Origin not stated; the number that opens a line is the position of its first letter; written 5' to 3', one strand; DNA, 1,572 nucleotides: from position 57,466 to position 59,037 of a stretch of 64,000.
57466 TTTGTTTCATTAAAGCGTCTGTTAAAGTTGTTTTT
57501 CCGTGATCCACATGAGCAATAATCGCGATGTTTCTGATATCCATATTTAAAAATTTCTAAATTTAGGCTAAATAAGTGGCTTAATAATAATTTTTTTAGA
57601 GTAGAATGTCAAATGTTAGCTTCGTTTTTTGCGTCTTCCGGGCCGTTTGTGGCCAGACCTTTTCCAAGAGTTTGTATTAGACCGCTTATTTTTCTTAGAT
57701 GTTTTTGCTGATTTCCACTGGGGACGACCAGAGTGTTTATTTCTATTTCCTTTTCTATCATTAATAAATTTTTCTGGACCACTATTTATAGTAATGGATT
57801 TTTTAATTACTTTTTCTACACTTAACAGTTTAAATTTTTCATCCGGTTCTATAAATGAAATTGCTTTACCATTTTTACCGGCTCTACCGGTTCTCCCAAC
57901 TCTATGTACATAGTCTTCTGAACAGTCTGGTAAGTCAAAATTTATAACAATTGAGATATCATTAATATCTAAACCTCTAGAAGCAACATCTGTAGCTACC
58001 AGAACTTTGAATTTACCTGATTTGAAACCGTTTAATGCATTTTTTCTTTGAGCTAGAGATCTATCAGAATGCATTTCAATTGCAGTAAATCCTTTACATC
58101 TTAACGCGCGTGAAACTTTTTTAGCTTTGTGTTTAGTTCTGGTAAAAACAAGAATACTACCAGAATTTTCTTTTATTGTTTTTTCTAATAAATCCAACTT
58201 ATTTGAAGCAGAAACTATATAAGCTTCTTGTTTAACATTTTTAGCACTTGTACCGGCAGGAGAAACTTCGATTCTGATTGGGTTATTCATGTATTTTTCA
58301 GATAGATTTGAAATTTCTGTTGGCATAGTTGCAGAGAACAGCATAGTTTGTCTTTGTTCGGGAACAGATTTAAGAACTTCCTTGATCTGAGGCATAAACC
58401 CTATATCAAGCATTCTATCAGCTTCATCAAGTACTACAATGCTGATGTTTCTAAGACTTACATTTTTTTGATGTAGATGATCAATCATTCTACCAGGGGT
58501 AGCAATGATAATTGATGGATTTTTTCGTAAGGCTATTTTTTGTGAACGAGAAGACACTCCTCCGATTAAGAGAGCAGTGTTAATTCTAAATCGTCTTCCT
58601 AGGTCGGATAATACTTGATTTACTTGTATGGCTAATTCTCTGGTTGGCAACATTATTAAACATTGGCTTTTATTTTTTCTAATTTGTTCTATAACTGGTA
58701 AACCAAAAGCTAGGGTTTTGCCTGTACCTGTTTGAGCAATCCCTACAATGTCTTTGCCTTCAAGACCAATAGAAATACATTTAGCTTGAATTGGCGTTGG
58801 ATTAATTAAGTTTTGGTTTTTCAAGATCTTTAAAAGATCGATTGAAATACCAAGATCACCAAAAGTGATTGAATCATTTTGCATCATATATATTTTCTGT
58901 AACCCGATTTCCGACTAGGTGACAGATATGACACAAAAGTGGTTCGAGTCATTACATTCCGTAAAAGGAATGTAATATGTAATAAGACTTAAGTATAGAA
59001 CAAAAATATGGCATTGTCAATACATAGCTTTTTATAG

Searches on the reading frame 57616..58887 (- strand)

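Call 23: search_protein_families(library=pfam, proteins=[window:57616-58887:-], max_evalue=0.00001)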
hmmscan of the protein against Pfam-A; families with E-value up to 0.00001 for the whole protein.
window:57616-58887:- (423 aa): 3 families
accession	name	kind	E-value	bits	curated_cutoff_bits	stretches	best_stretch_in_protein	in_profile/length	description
PF00270.35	DEAD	-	2.3e-50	171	26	1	31-193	1-165/167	DEAD/DEAH box helicase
PF00271.37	Helicase_C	-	1.1e-31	109.7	23.5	1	230-337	2-110/110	Helicase conserved C-terminal domain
PF04851.21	ResIII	-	1.1e-07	32.4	22.5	1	48-188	27-162/164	Type III restriction enzyme, res subunit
